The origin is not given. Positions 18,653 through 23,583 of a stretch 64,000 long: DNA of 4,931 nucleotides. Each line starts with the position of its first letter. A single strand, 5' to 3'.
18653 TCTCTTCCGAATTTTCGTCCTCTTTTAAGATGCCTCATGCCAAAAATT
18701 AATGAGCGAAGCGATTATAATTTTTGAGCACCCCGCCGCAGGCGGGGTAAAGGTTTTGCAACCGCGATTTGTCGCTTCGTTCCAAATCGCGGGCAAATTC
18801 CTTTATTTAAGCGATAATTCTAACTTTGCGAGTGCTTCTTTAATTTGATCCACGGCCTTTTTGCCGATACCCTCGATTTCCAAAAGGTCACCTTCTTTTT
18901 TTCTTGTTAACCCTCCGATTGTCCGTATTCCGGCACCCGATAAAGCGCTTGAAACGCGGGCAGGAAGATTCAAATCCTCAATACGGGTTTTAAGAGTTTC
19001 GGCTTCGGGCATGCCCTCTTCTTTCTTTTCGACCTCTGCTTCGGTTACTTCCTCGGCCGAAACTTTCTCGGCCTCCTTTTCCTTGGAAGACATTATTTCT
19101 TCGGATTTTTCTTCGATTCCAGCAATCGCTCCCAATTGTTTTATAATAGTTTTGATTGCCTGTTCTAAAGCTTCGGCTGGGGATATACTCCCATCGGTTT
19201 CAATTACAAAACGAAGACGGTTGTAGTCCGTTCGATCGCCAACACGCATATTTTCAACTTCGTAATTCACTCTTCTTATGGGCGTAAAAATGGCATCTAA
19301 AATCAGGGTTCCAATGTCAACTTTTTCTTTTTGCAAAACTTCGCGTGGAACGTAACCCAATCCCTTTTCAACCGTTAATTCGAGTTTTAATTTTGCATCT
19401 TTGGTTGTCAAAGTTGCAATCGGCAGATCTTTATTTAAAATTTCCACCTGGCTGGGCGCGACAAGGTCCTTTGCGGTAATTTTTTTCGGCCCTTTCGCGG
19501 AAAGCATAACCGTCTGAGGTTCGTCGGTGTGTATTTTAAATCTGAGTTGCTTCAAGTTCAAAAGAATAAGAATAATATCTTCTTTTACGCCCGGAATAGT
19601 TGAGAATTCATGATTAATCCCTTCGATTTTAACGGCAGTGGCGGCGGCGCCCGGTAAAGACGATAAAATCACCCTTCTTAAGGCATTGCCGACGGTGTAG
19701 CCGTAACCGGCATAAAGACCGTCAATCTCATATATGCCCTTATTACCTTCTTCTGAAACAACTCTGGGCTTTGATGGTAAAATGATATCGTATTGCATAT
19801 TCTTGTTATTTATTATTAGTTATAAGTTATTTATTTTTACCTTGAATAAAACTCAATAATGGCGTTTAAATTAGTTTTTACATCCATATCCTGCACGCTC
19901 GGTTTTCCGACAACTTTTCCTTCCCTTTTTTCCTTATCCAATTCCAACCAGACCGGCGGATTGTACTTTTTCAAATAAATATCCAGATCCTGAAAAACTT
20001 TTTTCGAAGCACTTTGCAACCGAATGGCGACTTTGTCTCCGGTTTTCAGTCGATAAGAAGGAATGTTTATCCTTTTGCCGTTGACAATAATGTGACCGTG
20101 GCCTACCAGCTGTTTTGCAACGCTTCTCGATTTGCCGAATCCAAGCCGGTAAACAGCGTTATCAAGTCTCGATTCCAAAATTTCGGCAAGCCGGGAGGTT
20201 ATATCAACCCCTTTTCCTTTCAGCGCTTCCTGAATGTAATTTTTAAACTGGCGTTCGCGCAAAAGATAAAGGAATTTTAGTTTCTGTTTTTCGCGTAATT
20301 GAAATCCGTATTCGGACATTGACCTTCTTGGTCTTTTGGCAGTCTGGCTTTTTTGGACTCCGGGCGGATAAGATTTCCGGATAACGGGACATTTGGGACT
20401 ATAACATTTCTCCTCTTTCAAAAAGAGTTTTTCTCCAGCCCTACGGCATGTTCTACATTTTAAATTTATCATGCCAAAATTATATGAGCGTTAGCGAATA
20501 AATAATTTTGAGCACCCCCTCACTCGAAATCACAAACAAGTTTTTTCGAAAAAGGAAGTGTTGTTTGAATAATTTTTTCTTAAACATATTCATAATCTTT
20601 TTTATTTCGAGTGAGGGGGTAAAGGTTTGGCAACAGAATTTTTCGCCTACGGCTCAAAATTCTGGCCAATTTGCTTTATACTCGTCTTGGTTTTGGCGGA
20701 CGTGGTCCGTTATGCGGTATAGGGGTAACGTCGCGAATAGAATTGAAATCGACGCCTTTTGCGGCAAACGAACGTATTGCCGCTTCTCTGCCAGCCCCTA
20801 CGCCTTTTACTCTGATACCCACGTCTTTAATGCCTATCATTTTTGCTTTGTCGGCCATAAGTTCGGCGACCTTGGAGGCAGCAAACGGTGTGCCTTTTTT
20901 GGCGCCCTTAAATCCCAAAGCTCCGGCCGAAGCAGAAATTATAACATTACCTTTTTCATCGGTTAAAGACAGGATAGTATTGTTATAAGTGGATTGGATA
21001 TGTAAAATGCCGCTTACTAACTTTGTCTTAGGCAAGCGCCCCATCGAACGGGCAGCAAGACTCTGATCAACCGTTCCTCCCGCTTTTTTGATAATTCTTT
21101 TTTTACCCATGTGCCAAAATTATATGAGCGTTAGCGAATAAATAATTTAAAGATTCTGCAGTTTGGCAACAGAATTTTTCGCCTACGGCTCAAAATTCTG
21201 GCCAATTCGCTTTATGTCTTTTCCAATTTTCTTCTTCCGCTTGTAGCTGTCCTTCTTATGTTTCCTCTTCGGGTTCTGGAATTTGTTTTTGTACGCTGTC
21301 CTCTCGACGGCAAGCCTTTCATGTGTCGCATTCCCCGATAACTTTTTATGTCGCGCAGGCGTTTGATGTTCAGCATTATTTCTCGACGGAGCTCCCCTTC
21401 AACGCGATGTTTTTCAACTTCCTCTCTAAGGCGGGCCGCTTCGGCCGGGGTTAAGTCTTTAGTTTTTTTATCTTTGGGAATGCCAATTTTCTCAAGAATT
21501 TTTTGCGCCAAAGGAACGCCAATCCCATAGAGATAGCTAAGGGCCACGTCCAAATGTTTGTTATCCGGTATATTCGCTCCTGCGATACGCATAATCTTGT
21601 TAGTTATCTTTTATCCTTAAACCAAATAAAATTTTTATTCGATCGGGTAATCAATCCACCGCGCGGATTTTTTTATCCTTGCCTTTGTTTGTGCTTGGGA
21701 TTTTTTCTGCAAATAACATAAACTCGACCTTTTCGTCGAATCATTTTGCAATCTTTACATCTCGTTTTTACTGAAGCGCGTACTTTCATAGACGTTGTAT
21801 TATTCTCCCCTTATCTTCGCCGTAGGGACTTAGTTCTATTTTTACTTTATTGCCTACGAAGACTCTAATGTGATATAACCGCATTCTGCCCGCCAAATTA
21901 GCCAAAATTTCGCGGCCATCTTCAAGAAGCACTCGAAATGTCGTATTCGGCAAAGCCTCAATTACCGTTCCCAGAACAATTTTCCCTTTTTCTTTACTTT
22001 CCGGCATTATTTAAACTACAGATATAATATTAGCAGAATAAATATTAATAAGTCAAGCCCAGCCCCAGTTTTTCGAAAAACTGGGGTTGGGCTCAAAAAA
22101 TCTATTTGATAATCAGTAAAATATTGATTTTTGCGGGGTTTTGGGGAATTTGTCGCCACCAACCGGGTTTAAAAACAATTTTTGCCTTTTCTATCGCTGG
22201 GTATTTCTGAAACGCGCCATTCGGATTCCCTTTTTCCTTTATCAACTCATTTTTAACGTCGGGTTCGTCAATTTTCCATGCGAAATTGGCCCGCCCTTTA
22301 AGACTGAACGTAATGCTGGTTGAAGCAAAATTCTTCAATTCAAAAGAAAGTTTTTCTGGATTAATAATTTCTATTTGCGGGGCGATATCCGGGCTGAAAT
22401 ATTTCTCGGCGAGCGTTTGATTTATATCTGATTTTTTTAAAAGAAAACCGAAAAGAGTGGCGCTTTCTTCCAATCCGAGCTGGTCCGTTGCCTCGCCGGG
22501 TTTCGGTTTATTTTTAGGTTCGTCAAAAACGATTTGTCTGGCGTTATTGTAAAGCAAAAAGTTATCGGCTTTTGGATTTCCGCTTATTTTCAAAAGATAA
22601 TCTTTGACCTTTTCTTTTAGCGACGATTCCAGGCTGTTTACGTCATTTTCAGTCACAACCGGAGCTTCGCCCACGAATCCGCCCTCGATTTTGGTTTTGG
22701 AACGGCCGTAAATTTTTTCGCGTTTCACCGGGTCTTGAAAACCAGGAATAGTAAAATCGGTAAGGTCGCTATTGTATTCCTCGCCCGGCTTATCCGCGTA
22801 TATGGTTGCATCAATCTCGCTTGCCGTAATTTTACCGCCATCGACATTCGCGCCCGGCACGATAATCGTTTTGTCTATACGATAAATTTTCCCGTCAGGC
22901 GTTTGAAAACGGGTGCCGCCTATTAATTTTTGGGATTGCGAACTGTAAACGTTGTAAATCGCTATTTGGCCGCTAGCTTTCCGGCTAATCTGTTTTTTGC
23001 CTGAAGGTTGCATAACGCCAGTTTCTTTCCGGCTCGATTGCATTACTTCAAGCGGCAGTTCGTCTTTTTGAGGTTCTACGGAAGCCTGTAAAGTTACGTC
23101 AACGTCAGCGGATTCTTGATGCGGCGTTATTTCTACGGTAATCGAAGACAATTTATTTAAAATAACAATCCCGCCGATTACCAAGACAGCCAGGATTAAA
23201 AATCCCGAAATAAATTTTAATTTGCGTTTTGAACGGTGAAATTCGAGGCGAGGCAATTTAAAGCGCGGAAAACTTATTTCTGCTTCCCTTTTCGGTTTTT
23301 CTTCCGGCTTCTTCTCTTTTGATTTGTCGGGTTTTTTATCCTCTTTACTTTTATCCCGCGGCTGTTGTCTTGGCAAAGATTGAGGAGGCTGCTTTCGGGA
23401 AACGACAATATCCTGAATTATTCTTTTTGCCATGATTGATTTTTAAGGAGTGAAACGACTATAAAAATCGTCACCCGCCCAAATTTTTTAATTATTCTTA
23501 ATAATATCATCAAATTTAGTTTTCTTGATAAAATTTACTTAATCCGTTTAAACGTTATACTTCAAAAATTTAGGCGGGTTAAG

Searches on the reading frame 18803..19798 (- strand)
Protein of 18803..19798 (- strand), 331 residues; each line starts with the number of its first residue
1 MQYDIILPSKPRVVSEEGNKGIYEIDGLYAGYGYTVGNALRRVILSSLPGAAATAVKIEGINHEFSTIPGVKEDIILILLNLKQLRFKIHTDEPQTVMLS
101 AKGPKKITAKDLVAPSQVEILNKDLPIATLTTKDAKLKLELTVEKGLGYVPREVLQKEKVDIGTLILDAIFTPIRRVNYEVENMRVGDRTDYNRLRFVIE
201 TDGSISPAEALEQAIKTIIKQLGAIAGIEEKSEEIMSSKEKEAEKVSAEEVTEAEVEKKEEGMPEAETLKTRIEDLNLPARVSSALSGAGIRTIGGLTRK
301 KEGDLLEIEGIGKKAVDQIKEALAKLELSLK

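Call 20: find_homologous_proteins(query=window:18803-19798:-, max_evalue=1e-40)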
Query window:18803-19798:- (331 aa): 8000 proteins with E <= 1e-40 among 8000 candidates; the best 120 are listed.
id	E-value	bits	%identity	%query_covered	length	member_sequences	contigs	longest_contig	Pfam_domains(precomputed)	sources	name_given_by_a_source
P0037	4.1e-201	685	100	100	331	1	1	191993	PF01000.32,PF03118.22,PF01193.30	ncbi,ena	-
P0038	5.3e-189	645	95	100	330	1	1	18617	PF01000.32,PF14520.13,PF03118.22,PF01193.30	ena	-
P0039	4.1e-166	570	83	100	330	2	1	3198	PF01000.32,PF03118.22,PF01193.30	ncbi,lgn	-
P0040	3.1e-164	564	82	100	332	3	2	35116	PF01000.32,PF14520.13,PF03118.22,PF01193.30,PF13656.12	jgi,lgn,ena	jgi:DNA-directed RNA polymerase subunit alpha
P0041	1.0e-163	562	82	100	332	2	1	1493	PF01000.32,PF03118.22,PF01193.30,PF13656.12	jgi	jgi:DNA-directed RNA polymerase subunit alpha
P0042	1.0e-163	562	82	100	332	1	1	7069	PF01000.32,PF14520.13,PF03118.22,PF01193.30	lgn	-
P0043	5.6e-163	560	82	100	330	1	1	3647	PF01000.32,PF03118.22,PF01193.30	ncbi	-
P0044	6.4e-163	559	82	100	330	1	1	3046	PF01000.32,PF03118.22,PF01193.30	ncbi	-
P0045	1.1e-161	555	82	100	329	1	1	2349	PF01000.32,PF03118.22,PF01193.30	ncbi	-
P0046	1.1e-160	552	80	100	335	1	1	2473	PF01000.32,PF14520.13,PF03118.22,PF01193.30,PF00633.30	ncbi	-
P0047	2.3e-159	548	80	100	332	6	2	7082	PF01000.32,PF03118.22,PF01193.30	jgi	-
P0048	4.0e-159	547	80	100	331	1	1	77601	PF01000.32,PF03118.22,PF01193.30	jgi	-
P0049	6.0e-159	546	79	100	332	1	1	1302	PF01000.32,PF14520.13,PF03118.22,PF01193.30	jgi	-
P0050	6.3e-159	546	78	100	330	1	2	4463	PF01000.32,PF03118.22,PF01193.30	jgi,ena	jgi:DNA-directed RNA polymerase subunit alpha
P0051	8.5e-159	546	78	100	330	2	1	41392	PF01000.32,PF03118.22,PF01193.30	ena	-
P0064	3.1e-153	528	77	100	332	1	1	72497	PF01000.32,PF03118.22,PF01193.30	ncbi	-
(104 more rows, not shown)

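Call 27: find_encoding_contigs(protein=P0048, flank=10000, max_places=1)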
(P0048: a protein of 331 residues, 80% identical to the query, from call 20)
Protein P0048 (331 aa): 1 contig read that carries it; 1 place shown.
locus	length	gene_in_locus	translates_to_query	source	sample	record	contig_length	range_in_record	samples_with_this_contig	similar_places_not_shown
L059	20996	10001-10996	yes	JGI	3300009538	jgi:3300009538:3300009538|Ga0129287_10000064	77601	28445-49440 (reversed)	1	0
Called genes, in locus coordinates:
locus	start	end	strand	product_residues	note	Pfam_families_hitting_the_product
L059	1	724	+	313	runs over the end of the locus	PF02618:YceG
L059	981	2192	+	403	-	PF03054:tRNA_Me_trans, PF20259:tRNA_Me_trans_M, PF20258:tRNA_Me_trans_C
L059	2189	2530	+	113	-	-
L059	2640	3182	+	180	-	PF01862:PvlArgDC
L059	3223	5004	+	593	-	PF01411:tRNA-synt_2c, PF07973:tRNA_SAD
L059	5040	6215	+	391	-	-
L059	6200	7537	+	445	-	-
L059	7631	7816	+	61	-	-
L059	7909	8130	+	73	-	PF01176:eIF-1a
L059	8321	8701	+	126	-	PF00416:Ribosomal_S13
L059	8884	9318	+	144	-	PF00411:Ribosomal_S11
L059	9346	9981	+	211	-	PF00163:Ribosomal_S4, PF01479:S4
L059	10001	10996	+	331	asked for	PF01193:RNA_pol_L, PF01000:RNA_pol_A_bac, PF03118:RNA_pol_A_CTD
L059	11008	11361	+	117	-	PF01196:Ribosomal_L17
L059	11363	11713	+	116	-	PF00572:Ribosomal_L13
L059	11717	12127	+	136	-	PF00380:Ribosomal_S9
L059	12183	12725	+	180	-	PF01025:GrpE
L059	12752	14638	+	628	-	PF00012:HSP70, PF06723:MreB_Mbl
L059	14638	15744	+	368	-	PF00226:DnaJ, PF01556:DnaJ_C, PF00684:DnaJ_CXXCXGXG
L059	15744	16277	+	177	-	-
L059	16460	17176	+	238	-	-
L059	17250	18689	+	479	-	PF01336:tRNA_anti-codon, PF00152:tRNA-synt_2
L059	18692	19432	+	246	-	PF02616:SMC_ScpA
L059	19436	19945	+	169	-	PF01936:NYN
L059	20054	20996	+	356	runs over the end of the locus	-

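Call 28: find_encoding_contigs(protein=P0064, flank=10000, max_places=1)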
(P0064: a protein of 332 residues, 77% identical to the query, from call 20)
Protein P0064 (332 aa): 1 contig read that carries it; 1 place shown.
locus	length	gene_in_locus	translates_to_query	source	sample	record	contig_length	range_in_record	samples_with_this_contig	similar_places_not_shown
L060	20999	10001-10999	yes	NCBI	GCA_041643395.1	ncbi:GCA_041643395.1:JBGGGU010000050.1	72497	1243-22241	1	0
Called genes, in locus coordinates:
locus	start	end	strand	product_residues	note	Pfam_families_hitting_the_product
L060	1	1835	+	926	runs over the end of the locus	PF00239:Resolvase, PF07508:Recombinase, PF13408:Zn_ribbon_recom, PF02540:NAD_synthase (faint), PF03054:tRNA_Me_trans, PF20259:tRNA_Me_trans_M, PF20258:tRNA_Me_trans_C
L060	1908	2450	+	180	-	PF01862:PvlArgDC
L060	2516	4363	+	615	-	PF01411:tRNA-synt_2c, PF07973:tRNA_SAD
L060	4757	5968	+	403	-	PF01145:Band_7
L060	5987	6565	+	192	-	-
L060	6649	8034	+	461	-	PF21110:GlxA (weak)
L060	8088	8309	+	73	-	PF01176:eIF-1a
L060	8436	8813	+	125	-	PF00416:Ribosomal_S13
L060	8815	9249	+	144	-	PF00411:Ribosomal_S11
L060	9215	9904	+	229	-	PF00163:Ribosomal_S4, PF01479:S4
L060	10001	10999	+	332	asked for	PF01193:RNA_pol_L, PF01000:RNA_pol_A_bac, PF03118:RNA_pol_A_CTD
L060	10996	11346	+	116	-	PF01196:Ribosomal_L17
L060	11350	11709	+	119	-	PF00572:Ribosomal_L13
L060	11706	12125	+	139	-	PF00380:Ribosomal_S9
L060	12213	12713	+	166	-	PF01025:GrpE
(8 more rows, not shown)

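Call 75: search_protein_families(library=pfam, proteins=[L059:2189-2530:+], max_evalue=0.01)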
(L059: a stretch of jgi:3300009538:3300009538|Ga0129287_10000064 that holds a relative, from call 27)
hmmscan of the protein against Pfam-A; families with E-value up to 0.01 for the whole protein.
L059:2189-2530:+ (113 aa): 1 family
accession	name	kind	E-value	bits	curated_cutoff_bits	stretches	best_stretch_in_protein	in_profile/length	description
PF14110.11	DUF4282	-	0.0054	17.7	27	1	46-109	21-83/86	Domain of unknown function (DUF4282)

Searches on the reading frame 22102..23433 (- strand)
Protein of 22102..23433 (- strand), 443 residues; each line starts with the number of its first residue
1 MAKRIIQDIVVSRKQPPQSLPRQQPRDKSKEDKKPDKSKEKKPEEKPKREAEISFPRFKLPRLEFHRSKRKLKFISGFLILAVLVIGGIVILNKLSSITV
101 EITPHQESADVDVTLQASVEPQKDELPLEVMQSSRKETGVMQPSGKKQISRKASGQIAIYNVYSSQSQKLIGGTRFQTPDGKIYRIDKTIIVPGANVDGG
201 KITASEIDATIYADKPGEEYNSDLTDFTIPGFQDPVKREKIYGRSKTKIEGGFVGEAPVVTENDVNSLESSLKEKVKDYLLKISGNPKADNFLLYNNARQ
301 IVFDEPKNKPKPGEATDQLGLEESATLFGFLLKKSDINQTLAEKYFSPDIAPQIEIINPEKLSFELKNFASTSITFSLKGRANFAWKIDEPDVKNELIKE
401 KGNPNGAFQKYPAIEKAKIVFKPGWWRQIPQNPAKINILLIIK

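Call 19: search_protein_families(library=pfam, proteins=[window:22102-23433:-], max_evalue=0.001)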
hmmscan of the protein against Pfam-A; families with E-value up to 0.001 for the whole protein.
window:22102-23433:- (443 aa): 1 family
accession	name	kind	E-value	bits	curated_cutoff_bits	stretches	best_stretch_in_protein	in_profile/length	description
PF21110.3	GlxA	-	0.00096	20.2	27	0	152-244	1-101/105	GlxA beta barrel domain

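Call 53: search_protein_families(library=ncbifam, proteins=[window:22102-23433:-], max_evalue=0.01)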
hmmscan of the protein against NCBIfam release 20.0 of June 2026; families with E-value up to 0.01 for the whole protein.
window:22102-23433:- (443 aa): 1 family
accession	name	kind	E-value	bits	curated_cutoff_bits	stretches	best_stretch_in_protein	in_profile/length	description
NF052501.1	RdCuOxGlxASco2837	equivalog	0.0015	16.8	800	1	151-245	149-251/645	radical copper oxidase GlxA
